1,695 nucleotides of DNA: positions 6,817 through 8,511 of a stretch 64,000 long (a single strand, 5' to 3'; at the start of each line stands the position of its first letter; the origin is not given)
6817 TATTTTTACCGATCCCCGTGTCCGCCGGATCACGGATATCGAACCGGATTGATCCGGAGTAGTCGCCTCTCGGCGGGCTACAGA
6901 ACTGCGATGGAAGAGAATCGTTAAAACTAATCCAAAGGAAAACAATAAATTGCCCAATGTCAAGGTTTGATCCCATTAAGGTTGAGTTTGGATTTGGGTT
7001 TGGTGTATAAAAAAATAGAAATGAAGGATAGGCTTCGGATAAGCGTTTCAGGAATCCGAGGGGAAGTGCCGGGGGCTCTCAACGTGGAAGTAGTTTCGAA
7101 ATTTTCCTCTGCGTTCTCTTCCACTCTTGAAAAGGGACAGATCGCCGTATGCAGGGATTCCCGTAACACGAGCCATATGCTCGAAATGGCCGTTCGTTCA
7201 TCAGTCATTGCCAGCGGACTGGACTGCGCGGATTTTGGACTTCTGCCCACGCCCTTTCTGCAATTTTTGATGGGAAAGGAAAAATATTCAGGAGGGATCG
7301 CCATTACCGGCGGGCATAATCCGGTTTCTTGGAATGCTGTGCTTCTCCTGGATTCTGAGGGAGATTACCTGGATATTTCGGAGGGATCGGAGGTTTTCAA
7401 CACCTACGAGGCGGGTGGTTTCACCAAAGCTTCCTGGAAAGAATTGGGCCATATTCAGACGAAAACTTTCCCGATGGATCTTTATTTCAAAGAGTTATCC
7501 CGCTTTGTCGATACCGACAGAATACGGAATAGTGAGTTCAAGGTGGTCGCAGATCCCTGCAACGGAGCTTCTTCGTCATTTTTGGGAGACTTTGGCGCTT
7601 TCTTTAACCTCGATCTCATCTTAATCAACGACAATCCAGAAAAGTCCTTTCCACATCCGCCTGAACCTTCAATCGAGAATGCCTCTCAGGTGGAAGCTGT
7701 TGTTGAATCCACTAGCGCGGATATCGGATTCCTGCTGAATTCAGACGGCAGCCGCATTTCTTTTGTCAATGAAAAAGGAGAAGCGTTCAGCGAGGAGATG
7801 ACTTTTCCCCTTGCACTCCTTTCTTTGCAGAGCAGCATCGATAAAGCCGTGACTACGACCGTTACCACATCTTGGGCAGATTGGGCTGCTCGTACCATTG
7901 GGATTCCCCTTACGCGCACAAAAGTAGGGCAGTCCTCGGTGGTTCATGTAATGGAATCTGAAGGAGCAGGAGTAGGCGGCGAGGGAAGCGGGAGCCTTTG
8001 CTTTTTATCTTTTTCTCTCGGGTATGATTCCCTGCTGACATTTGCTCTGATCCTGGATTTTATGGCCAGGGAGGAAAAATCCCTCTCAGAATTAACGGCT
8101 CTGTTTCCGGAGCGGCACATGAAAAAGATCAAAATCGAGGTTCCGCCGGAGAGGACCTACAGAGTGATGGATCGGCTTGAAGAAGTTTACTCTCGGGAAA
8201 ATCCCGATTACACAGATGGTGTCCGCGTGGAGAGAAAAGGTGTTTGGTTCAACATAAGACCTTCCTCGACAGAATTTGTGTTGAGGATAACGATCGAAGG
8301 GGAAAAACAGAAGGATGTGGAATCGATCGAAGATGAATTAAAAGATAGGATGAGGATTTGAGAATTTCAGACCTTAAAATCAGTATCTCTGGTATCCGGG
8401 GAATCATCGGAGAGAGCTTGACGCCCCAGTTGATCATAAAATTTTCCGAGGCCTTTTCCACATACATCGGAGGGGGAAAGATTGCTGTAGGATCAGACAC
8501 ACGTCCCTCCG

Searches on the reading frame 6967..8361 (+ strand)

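Call 57: search_protein_families(library=pfam, proteins=[window:6967-8361:+], max_evalue=0.01)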
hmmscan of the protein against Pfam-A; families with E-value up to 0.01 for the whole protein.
window:6967-8361:+ (464 aa): 4 families
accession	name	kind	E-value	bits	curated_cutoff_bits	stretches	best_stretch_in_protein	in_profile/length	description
PF02878.22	PGM_PMM_I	-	9.4e-24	84.1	22.5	1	28-149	7-133/138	Phosphoglucomutase/phosphomannomutase, alpha/beta/alpha domain I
PF02880.22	PGM_PMM_III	-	1.8e-17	63.9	20.7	1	293-380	24-112/115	Phosphoglucomutase/phosphomannomutase, alpha/beta/alpha domain III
PF02879.22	PGM_PMM_II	-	5.2e-16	59.5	29.3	1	173-271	3-103/103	Phosphoglucomutase/phosphomannomutase, alpha/beta/alpha domain II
PF00408.26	PGM_PMM_IV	-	1.1e-06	29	23.1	1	411-460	26-67/68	Phosphoglucomutase/phosphomannomutase, C-terminal domain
